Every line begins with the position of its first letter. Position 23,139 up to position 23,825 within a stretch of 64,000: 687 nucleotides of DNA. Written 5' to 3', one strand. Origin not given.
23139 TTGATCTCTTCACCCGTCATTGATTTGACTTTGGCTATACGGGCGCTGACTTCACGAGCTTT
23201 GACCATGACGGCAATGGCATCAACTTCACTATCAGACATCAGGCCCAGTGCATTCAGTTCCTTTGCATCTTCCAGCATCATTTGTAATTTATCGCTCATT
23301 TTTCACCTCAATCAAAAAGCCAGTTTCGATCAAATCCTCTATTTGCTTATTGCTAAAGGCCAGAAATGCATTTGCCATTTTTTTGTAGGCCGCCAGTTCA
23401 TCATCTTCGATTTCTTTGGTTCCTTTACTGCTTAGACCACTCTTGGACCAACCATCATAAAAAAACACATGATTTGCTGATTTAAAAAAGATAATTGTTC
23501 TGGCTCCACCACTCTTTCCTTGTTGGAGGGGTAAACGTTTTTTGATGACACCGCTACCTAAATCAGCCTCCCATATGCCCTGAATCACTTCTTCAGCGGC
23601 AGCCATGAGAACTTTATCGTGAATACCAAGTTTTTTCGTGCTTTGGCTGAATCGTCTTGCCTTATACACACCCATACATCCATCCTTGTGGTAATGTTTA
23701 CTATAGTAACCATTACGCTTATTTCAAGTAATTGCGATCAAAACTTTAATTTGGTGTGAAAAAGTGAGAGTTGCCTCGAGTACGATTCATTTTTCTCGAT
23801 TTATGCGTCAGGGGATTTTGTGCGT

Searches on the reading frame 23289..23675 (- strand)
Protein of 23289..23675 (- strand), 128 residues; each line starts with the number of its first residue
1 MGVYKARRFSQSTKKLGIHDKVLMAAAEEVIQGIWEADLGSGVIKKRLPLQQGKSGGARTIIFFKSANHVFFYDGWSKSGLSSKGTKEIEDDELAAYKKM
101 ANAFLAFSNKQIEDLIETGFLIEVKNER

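Call 5: search_protein_families(proteins=[window:23289-23675:-], library=ncbifam, max_evalue=0.01)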
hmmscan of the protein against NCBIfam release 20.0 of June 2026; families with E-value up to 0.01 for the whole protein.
window:23289-23675:- (128 aa): 0 families

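Call 9: profile_search(protein=window:23289-23675:-)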
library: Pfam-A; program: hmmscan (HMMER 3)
A. the first sequence (128 residues): domains with independent E <= 10: 3; with E <= 0.001: 1
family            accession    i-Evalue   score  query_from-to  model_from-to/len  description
RelE              PF06296.18    3.3e-32   111.7       1-124         1-120/120  RelE toxin of RelE / RelB toxin-antitoxin system
Rad52_Rad22       PF04098.21       0.11    12.9      39-87         13-61/153  Rad52/22 family double-strand break repair protein
E217_gp29         PF22756.2        0.19    12.1      22-100         2-77/163  E217 gateway protein gp29
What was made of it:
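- On HigBA2-type (PF06296) type II toxin-antitoxin module: E = 3.3e-32, covering the full model 1-120 (call 9).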

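Call 13: search_solved_structures(query=window:23289-23675:-, max_evalue=1, show_alignments=2)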
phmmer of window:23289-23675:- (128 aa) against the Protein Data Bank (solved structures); distinct sequences matched with E-value up to 1: 0.
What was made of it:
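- Tried and rejected: Single-sequence PDB search gives none either (call 13).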

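Call 16: find_homologous_proteins(query=window:23289-23675:-, max_evalue=0.00001)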
Query window:23289-23675:- (128 aa): 71 proteins with E <= 0.00001 among 77 candidates.
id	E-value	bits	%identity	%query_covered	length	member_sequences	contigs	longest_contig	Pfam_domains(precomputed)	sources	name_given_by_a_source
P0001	3.4e-75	268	98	100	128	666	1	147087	PF06296.19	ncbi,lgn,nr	ncbi:TPA: type II toxin-antitoxin system RelE/ParE family toxin [Escherichia coli]|nr:type II toxin-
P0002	7.5e-75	267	98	100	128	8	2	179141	PF06296.19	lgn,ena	-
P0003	2.4e-67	242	93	100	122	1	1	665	PF06296.19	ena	-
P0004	3.3e-65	236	92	100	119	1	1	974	PF06296.19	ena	-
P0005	7.7e-65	234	98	88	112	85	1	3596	PF06296.19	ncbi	ncbi:TPA: type II toxin-antitoxin system RelE/ParE family toxin, partial [Escherichia coli]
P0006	8.7e-61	221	79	100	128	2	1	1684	PF06296.19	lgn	-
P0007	6.4e-60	218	97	83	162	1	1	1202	PF06296.19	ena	-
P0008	6.8e-58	212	76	99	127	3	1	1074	PF06296.19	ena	-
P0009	1.2e-55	205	73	100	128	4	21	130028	PF06296.19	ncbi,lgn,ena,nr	ncbi:TPA: type II toxin-antitoxin system RelE/ParE family toxin [Kluyvera georgiana]|nr:type II toxi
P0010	2.6e-55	204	72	100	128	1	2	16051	PF06296.19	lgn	-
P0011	3.0e-55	203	99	75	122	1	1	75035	PF06296.19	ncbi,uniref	ncbi:type II toxin-antitoxin system RelE/ParE family toxin [Escherichia coli]|uniref:type II toxin-a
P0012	1.6e-54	201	73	99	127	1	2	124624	PF06296.19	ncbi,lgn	-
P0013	5.9e-52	193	80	100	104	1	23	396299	PF06296.19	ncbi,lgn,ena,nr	ncbi:TPA: type II toxin-antitoxin system RelE/ParE family toxin [Escherichia coli]|nr:type II toxin-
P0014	2.9e-51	191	69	97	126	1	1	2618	PF06296.19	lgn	-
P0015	7.4e-50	186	68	97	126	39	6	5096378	PF06296.19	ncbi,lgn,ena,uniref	ncbi:type II toxin-antitoxin system RelE/ParE family toxin [Kluyvera sichuanensis]|uniref:type II to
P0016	1.8e-49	185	90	75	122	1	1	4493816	PF06296.19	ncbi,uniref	ncbi:type II toxin-antitoxin system RelE/ParE family toxin [Escherichia coli]|uniref:type II toxin-a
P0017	4.4e-49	184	67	97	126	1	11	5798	PF06296.19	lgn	-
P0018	8.5e-49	183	67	97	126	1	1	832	PF06296.19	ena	-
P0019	1.8e-47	178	66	97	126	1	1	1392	PF06296.19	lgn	-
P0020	3.5e-46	174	65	97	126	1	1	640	PF06296.19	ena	-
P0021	4.0e-46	174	96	66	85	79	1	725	PF06296.19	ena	-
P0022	5.4e-46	174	65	97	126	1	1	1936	PF06296.19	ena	-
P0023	1.3e-45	172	65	96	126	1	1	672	PF06296.19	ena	-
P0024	9.7e-43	163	83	77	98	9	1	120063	PF06296.19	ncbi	-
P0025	1.4e-38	150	76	77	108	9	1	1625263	PF06296.19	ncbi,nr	ncbi:type II toxin-antitoxin system RelE/ParE family toxin [Escherichia coli]|nr:type II toxin-antit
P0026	5.4e-38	148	57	99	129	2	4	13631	PF06296.19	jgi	-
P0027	1.2e-37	147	56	98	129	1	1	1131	PF06296.19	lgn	-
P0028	3.0e-37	145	60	100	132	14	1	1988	PF06296.19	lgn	-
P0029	1.5e-35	140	56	99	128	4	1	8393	PF06296.19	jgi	jgi:hypothetical protein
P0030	1.9e-35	140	53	100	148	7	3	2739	PF06296.19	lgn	-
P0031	2.2e-35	139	57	97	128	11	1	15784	PF06296.19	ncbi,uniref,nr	ncbi:type II toxin-antitoxin system RelE/ParE family toxin [Xenorhabdus sp. KJ12.1]|uniref:type II t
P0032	1.6e-34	137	55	100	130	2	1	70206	PF06296.19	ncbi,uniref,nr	ncbi:type II toxin-antitoxin system RelE/ParE family toxin [Photorhabdus sp. CRCIA-P01]|uniref:type 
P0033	1.7e-34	136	55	97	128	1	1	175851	PF06296.19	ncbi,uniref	ncbi:type II toxin-antitoxin system RelE/ParE family toxin [Xenorhabdus thailandensis]|uniref:type I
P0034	2.5e-34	136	80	70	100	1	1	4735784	PF06296.19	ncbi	-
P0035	8.8e-34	134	52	98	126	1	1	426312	PF06296.19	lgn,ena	-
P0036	1.1e-33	134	68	69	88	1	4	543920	PF06296.19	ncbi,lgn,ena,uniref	ncbi:type II toxin-antitoxin system RelE/ParE family toxin [Kluyvera sichuanensis]|uniref:type II to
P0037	1.3e-33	134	52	99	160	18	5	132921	PF06296.19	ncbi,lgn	ncbi:type II toxin-antitoxin system RelE/ParE family toxin [Providencia rettgeri]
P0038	1.2e-32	131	51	98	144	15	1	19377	PF06296.19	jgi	jgi:hypothetical protein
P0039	2.0e-32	130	88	57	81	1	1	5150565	PF06296.19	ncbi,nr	ncbi:type II toxin-antitoxin system RelE/ParE family toxin [Escherichia coli]|nr:type II toxin-antit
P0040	2.2e-32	130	56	97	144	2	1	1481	PF06296.19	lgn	-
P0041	6.2e-32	128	53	95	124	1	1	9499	PF06296.19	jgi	jgi:hypothetical protein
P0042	1.9e-31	127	55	97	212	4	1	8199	PF06296.19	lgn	-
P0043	3.4e-31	126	54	97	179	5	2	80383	PF06296.19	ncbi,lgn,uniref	ncbi:type II toxin-antitoxin system RelE/ParE family toxin [Pantoea agglomerans]|uniref:type II toxi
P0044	3.8e-30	122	54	97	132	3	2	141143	PF06296.19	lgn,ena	-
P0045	5.6e-30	122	53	97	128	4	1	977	PF06296.19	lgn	-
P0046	7.8e-30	121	85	56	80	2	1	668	PF06296.19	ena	-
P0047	1.6e-29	120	51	98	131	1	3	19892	PF06296.19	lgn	-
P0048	2.8e-29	120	60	81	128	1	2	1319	PF06296.19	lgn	-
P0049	4.3e-29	119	49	99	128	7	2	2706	PF06296.19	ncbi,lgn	-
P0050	1.4e-28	117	50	97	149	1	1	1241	PF06296.19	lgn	-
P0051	1.4e-28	117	90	49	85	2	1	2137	PF06296.19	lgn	-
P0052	2.0e-28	117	88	52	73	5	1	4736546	PF06296.19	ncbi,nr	ncbi:Uncharacterized protein conserved in bacteria [Escherichia coli]|nr:Uncharacterized protein con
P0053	2.0e-28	117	88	52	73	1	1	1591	PF06296.19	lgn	-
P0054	5.3e-28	115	51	94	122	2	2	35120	PF06296.19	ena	-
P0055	3.9e-27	113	52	97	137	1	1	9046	PF06296.19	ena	-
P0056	4.2e-27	113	50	97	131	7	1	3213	PF06296.19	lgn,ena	-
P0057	3.2e-26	110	50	98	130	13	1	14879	PF06296.19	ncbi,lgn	-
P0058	3.4e-25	106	87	48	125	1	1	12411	PF06296.19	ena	-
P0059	1.6e-24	104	53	84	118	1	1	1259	PF06296.19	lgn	-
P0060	3.7e-24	103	78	50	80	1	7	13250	PF06296.19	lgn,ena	-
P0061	6.9e-24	102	47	98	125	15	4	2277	PF06296.19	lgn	-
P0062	8.1e-24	102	98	41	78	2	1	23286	PF06296.19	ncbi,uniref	ncbi:type II toxin-antitoxin system RelE/ParE family toxin, partial [Escherichia coli]|uniref:type I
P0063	9.6e-22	95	71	56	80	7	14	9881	PF06296.19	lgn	-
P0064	4.9e-21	93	69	56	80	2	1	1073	PF06296.19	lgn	-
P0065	1.4e-19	88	58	65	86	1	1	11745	PF06296.19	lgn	-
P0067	2.3e-19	88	67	56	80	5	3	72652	PF06296.19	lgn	-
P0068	2.9e-19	87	57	61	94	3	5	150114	PF06296.19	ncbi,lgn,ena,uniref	ncbi:type II toxin-antitoxin system RelE/ParE family toxin [Providencia rettgeri]|uniref:type II tox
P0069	7.4e-18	83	42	98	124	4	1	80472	PF06296.19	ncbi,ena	-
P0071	1.1e-10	60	80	31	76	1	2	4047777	PF06296.19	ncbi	-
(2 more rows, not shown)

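Call 18: find_related_loci(query=A1, collection=genome_contigs, flank=2000)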
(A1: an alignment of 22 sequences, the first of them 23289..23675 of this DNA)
Query A1 (128 aa) in genome_contigs; peptide patterns used: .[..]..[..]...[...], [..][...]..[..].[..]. (x = any residue, [..] = any of these).
179 stretches matched a pattern; 62 encode a relative of the query (tblastn E <= 1e-3); 62 distinct loci.
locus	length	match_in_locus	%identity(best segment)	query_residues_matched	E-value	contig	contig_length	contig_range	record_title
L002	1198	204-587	99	1-128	3e-89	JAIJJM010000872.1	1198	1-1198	MAG: Collinsella sp. isolate Map_57_008 contig_100_11650, whole genome shotgun sequence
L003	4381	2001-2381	73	1-127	5e-61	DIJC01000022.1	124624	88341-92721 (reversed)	MAG TPA_asm: Enterobacteriaceae bacterium UBA5654 UBA5654_contig_204, whole genome shotgun sequence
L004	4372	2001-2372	68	1-124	2e-56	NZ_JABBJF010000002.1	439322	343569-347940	Kluyvera sichuanensis strain 090646 contig00002, whole genome shotgun sequence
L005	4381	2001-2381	57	1-127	1e-47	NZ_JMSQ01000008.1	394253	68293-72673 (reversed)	Siccibacter colletis strain 1383 contig008, whole genome shotgun sequence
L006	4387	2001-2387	57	1-128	7e-42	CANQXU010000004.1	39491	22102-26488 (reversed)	MAG: uncultured Paenochrobactrum sp. isolate Lapin-020__bin4 genome assembly, contig: Lapin-020__NODE_1130_length_39491_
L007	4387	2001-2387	53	1-128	1e-41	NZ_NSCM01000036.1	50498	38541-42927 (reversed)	Photorhabdus bodei strain LJ24-63 LJ_63_scf0036, whole genome shotgun sequence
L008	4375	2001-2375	55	1-124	7e-42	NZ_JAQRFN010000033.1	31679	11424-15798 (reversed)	Xenorhabdus anantnagensis strain XENO-2 RM1_33, whole genome shotgun sequence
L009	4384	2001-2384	54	1-127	2e-41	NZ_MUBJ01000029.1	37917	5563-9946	Xenorhabdus vietnamensis strain DSM 22392 Xvie_29, whole genome shotgun sequence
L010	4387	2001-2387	56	1-128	6e-41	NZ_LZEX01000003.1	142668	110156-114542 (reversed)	Morganella psychrotolerans strain DI-3 CFSAN046808_c_DI-3_11, whole genome shotgun sequence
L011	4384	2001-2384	56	1-127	5e-41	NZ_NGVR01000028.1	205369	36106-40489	Proteus columbae strain 08MAS2615 scaffold26, whole genome shotgun sequence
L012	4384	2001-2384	52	1-127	1e-40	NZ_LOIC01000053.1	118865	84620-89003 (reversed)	Photorhabdus namnaonensis strain PB45.5 Phpb_contig000054, whole genome shotgun sequence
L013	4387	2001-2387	52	1-128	7e-41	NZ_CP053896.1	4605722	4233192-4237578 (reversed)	Providencia rettgeri strain YPR31 chromosome, complete genome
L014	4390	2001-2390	55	1-128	4e-40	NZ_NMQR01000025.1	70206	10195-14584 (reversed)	Photorhabdus sp. CRCIA-P01 scaffold25.1, whole genome shotgun sequence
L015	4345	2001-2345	56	11-124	1e-37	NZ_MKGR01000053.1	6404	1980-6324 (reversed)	Xenorhabdus thuongxuanensis strain 30TX1 Xentx_53, whole genome shotgun sequence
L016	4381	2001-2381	51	1-126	2e-37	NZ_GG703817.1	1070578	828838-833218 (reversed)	Providencia rustigianii DSM 4541 Scfld0, whole genome shotgun sequence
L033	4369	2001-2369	41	1-127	4e-22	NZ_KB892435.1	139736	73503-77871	Legionella shakespearei DSM 23087 B094DRAFT_scaffold_7.8, whole genome shotgun sequence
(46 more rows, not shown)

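Call 37: search_solved_structures(query=A1, max_evalue=1, show_alignments=2)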
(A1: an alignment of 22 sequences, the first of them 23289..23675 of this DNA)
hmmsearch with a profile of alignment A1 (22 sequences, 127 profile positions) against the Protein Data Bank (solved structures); distinct sequences matched with E-value up to 1: 5.
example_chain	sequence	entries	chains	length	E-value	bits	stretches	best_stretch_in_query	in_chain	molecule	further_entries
5ja9_C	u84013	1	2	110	0.0001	25.7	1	41-86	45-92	Toxin HigB-2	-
5ja8_A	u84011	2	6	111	0.00011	25.7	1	41-86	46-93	Toxin HigB-2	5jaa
8a0x_C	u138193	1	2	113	0.00011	25.6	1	41-86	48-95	Toxin HigB-2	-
5mje_A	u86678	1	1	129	0.00016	25.1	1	41-86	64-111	Cytotoxic translational repressor of toxin-antitoxin stability system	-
9tv9_C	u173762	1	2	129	0.00022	24.6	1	41-86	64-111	Toxin HigB-2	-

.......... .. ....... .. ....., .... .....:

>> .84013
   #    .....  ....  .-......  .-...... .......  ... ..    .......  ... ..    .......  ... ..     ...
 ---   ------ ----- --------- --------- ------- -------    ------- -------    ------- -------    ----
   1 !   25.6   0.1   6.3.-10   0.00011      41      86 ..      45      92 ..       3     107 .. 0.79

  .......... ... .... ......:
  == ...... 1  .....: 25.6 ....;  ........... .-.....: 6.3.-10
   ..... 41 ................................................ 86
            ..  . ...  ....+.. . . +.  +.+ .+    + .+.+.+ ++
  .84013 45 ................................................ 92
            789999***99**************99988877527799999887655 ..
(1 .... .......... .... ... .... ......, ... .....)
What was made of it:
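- On HigBA2-type (PF06296) type II toxin-antitoxin module: In the call 37 profile alignment these map to K45, R47, R59, W76 and K78 of the E. coli toxin.
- Tried and rejected: Only the family profile reaches HigB2 (call 37).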

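Call 46: list_cluster_members(proteins=[window:23289-23675:-, window:22970-23299:-])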
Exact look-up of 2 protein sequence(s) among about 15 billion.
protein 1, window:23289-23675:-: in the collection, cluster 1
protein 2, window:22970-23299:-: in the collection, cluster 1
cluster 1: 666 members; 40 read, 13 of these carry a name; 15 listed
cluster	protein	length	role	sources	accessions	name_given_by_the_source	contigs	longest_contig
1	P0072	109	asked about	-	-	helix-turn-helix domain-containing protein [Escherichia coli] | putative transcriptional regulator | Transcriptional regulator n=15 Tax=Enterobacteriaceae TaxID=543 RepID=A0A061KL35_ECOLX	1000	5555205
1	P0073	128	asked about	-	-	TPA: type II toxin-antitoxin system RelE/ParE family toxin [Escherichia coli] | Type II toxin-antitoxin system RelE/ParE family toxin n=1 Tax=Escherichia coli TaxID=562 ... | type II toxin-antitoxin system RelE/ParE family toxin [Escherichia coli]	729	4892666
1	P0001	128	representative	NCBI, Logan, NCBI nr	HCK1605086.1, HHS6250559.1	TPA: type II toxin-antitoxin system RelE/ParE family toxin [Escherichia coli] | type II toxin-antitoxin system RelE/ParE family toxin [Escherichia coli]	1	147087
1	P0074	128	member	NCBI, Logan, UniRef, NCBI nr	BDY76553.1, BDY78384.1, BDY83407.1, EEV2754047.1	type II toxin-antitoxin system RelE/ParE family toxin [Escherichia coli] | type II toxin-antitoxin system RelE/ParE family toxin n=1 Tax=Escherichia coli TaxID=562 ...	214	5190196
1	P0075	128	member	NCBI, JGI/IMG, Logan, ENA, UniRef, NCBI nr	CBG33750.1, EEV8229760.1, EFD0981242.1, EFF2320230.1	TPA: type II toxin-antitoxin system RelE/ParE family toxin [Escherichia coli] | Uncharacterized protein conserved in bacteria n=3 Tax=Escherichia coli TaxID=562 ... | type II toxin-antitoxin system RelE/ParE family toxin [Escherichia coli]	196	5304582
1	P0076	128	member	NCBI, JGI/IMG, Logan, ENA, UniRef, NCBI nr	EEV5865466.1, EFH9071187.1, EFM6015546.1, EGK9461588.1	TPA: type II toxin-antitoxin system RelE/ParE family toxin [Escherichia coli] | hypothetical protein | type II toxin-antitoxin system RelE/ParE family toxin n=1 Tax=Escherichia coli TaxID=562 ...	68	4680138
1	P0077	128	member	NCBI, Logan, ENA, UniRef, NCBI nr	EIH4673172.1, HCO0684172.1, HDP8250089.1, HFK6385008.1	TPA: type II toxin-antitoxin system RelE/ParE family toxin [Escherichia coli] | type II toxin-antitoxin system RelE/ParE family toxin n=1 Tax=Escherichia coli TaxID=562 ... | type II toxin-antitoxin system RelE/ParE family toxin [Escherichia coli]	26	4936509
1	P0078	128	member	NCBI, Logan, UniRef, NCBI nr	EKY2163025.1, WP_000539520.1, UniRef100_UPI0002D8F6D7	type II toxin-antitoxin system RelE/ParE family toxin [Escherichia coli] | type II toxin-antitoxin system RelE/ParE family toxin n=1 Tax=Escherichia coli TaxID=562 ...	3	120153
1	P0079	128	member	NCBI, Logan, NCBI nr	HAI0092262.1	TPA: type II toxin-antitoxin system RelE/ParE family toxin [Escherichia coli] | type II toxin-antitoxin system RelE/ParE family toxin [Escherichia coli]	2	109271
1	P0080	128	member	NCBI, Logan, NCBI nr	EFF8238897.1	type II toxin-antitoxin system RelE/ParE family toxin [Escherichia coli]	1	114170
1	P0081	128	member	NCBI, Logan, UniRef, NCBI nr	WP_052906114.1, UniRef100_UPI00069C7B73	type II toxin-antitoxin system RelE/ParE family toxin [Escherichia coli] | type II toxin-antitoxin system RelE/ParE family toxin n=1 Tax=Escherichia coli TaxID=562 ...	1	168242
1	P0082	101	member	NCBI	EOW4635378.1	type II toxin-antitoxin system RelE/ParE family toxin, partial [Escherichia coli]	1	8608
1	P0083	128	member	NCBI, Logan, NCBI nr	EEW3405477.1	type II toxin-antitoxin system RelE/ParE family toxin [Escherichia coli]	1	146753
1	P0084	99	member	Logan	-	-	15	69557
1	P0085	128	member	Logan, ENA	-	-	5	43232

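Call 50: search_dna_similar(query=L033:2001-2369:+, collection=plasmids, mode=protein, max_rows=60, rows=spread, max_evalue=0.001)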
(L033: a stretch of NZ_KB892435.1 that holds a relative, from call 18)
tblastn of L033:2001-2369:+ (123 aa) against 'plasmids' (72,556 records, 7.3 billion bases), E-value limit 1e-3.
Records with a match: 268; places in all: 277; records where one place covers at least 80% of the query: 221.
Best place of each record, by identity: <60% 268.
By first word of the organism name: Sinorhizobium 42; Piscirickettsia 39; Rhizobium 20; Coxiella 19; Agrobacterium 10; Moellerella 8; Acinetobacter 8; Providencia 6; Pantoea 6; Sulfitobacter 6; and 62 more.
By predicted mobility (MOB-suite, as given by PLSDB): non-mobilizable 128; conjugative 95; mobilizable 45.
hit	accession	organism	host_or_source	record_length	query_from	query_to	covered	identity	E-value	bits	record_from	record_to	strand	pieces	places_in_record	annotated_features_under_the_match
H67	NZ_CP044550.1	Hydrogenophaga sp. BPS33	-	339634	2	123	99%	48.4%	1e-27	112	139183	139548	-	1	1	type II toxin-antitoxin system RelE/ParE family toxin | transcriptional regulator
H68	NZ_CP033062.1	Synechococcus elongatus UTEX 3055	-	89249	2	120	97%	44.5%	4e-24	102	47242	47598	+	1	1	type II toxin-antitoxin system RelE/ParE family toxin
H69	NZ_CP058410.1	Trichlorobacter lovleyi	whole genome,river sediment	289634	1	123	100%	43.1%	2e-22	98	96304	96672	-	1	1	type II toxin-antitoxin system RelE/ParE family toxin | DNA-binding transcriptional regulator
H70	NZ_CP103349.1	Brucella anthropi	-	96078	1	122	99%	41.0%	6e-22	96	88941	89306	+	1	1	DNA-binding transcriptional regulator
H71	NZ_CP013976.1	Piscirickettsia salmonis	Salmo salar,culture,liver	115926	1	112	91%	44.6%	5e-23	99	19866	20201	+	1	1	type II toxin-antitoxin system RelE/ParE family toxin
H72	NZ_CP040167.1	Piscirickettsia salmonis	Salmo salar,cell culture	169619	1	112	91%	44.6%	5e-23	99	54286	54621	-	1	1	type II toxin-antitoxin system RelE/ParE family toxin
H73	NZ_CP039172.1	Piscirickettsia salmonis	Oncorhynchus mykiss,cell culture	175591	1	112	91%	44.6%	5e-23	99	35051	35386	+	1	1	type II toxin-antitoxin system RelE/ParE family toxin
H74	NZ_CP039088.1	Piscirickettsia salmonis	Oncorhynchus kisutch,cell culture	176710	1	112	91%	44.6%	5e-23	99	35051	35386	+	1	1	type II toxin-antitoxin system RelE/ParE family toxin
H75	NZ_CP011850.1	Piscirickettsia salmonis LF-89 = ATCC VR-1361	Coho salmon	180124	1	112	91%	44.6%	5e-23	99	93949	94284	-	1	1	type II toxin-antitoxin system RelE/ParE family toxin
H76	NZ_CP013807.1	Piscirickettsia salmonis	Oncorhynchus mykiss,liver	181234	1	112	91%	44.6%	5e-23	99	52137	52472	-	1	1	type II toxin-antitoxin system RelE/ParE family toxin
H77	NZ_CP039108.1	Piscirickettsia salmonis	Oncorhynchus mykiss,cell culture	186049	1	112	91%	44.6%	5e-23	99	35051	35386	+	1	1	type II toxin-antitoxin system RelE/ParE family toxin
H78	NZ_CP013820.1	Piscirickettsia salmonis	Salmo salar,liver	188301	1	112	91%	44.6%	5e-23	99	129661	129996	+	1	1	type II toxin-antitoxin system RelE/ParE family toxin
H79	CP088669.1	Escherichia coli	Homo sapiens,blood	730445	1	123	100%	40.6%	5e-18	85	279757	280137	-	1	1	type II toxin-antitoxin system RelE/ParE family toxin | DNA-binding transcriptional regulator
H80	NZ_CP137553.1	Halomonas sp. Bachu 37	soil,pure culture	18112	1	122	99%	38.5%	4e-23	100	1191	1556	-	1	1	type II toxin-antitoxin system RelE/ParE family toxin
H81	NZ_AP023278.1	Agrobacterium vitis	Vitis vinifera,grapevine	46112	1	123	100%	37.4%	4e-16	80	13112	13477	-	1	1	type II toxin-antitoxin system RelE/ParE family toxin | helix-turn-helix domain-containing protein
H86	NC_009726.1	Coxiella burnetii Dugway 5J108-111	-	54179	1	123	92%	39.8%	1e-11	93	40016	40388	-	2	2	type II toxin-antitoxin system RelE/ParE family toxin | hypothetical protein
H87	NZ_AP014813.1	Methylorubrum populi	-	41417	1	122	99%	36.1%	2e-18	86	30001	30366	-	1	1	type II toxin-antitoxin system RelE/ParE family toxin | helix-turn-helix domain-containing protein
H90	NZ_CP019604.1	Croceicoccus marinus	-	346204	1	123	100%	35.8%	4e-19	88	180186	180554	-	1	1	type II toxin-antitoxin system RelE/ParE family toxin | DNA-binding transcriptional regulator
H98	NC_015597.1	Sinorhizobium meliloti AK83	-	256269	2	122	98%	33.1%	6e-8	56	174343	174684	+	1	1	type II toxin-antitoxin system RelE/ParE family toxin | DNA-binding transcriptional regulator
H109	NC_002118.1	Coxiella burnetii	-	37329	1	119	97%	32.8%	7e-19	87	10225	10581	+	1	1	type II toxin-antitoxin system RelE/ParE family toxin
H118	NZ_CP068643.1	Vibrio parahaemolyticus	Penaeus vannamei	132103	1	123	100%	26.6%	6e-7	54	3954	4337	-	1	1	type II toxin-antitoxin system RelE/ParE family toxin | helix-turn-helix domain-containing protein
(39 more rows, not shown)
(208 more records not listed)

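Call 51: get_annotated_region(hit=H109, flank=500)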
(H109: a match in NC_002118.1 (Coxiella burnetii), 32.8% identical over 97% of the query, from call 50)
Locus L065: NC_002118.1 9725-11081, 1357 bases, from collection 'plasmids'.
description: Coxiella burnetii plasmid QpH1, complete sequence
organism: Coxiella burnetii (NCBI taxid 777)
taxonomy: Bacteria; Pseudomonadota; Gammaproteobacteria; Legionellales; Coxiellaceae; Coxiella; Coxiella burnetii
host: -; source: -; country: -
typing (MOB-suite, as given by PLSDB): non-mobilizable; replicon rep_cluster_478
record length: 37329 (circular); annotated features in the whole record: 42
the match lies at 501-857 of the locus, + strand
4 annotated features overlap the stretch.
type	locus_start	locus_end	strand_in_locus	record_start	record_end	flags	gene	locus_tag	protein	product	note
CDS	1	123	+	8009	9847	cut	-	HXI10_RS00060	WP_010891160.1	AAA family ATPase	-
CDS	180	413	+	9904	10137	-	-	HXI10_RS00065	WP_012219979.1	hypothetical protein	-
CDS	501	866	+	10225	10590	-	-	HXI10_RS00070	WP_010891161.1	type II toxin-antitoxin system RelE/ParE family toxin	-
CDS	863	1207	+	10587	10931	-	-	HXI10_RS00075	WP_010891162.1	DNA-binding transcriptional regulator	-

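Call 52: get_annotated_region(hit=H86, flank=500)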
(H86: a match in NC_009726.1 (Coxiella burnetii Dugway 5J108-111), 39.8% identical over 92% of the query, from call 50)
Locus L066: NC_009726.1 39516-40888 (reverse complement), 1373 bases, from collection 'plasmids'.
description: Coxiella burnetii Dugway 5J108-111 plasmid pQpDG, complete sequence
organism: Coxiella burnetii Dugway 5J108-111 (NCBI taxid 434922)
taxonomy: Bacteria; Pseudomonadota; Gammaproteobacteria; Legionellales; Coxiellaceae; Coxiella; Coxiella burnetii; Coxiella burnetii Dugway 5J108-111
host: -; source: -; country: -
typing (MOB-suite, as given by PLSDB): mobilizable; replicon rep_cluster_478; relaxase MOBF
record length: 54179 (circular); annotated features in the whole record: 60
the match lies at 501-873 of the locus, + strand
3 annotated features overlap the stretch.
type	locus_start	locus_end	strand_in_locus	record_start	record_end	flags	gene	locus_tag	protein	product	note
CDS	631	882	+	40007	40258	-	-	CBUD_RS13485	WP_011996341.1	type II toxin-antitoxin system RelE/ParE family toxin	-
CDS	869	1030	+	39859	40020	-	-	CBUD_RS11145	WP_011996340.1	hypothetical protein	-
CDS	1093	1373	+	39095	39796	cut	cpeF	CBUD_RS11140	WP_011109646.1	Dot/Icm T4SS effector CpeF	-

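Call 53: get_annotated_region(hit=H71, flank=500)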
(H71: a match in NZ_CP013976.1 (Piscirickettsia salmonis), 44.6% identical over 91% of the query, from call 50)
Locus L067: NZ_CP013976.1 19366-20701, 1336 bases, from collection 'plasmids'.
description: Piscirickettsia salmonis strain CGR02 plasmid pPSCRG02-1, complete sequence
organism: Piscirickettsia salmonis (NCBI taxid 1238)
taxonomy: Bacteria; Pseudomonadota; Gammaproteobacteria; Thiotrichales; Piscirickettsiaceae; Piscirickettsia; Piscirickettsia salmonis
host: -; source: Salmo salar,culture,liver; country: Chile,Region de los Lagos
typing (MOB-suite, as given by PLSDB): non-mobilizable; replicon rep_cluster_737
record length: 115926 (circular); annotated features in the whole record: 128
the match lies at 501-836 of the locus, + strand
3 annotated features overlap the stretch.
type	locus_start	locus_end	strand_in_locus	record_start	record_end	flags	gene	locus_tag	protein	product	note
CDS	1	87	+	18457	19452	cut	-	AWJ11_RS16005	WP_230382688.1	IS91 family transposase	-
CDS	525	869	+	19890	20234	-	-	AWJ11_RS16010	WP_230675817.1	type II toxin-antitoxin system RelE/ParE family toxin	-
CDS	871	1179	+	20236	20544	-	-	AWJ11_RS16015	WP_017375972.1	helix-turn-helix domain-containing protein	-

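Call 58: get_annotated_region(hit=H67, flank=400)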
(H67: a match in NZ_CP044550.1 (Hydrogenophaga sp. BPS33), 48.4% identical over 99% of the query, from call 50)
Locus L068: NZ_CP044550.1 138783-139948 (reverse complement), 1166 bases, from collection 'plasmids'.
description: Hydrogenophaga sp. BPS33 plasmid pBPS33-1, complete sequence
organism: Hydrogenophaga sp. BPS33 (NCBI taxid 2651974)
taxonomy: Bacteria; Pseudomonadota; Betaproteobacteria; Burkholderiales; Comamonadaceae; Hydrogenophaga; Hydrogenophaga sp. BPS33
host: -; source: -; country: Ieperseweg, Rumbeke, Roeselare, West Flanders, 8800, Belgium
typing (MOB-suite, as given by PLSDB): non-mobilizable
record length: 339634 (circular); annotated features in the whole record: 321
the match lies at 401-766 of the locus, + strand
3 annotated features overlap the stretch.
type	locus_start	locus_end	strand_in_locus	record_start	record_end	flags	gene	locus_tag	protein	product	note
CDS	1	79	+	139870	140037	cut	-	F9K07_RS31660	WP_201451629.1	hypothetical protein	-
CDS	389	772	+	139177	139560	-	-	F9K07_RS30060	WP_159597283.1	type II toxin-antitoxin system RelE/ParE family toxin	-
CDS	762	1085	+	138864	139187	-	-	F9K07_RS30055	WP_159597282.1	transcriptional regulator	-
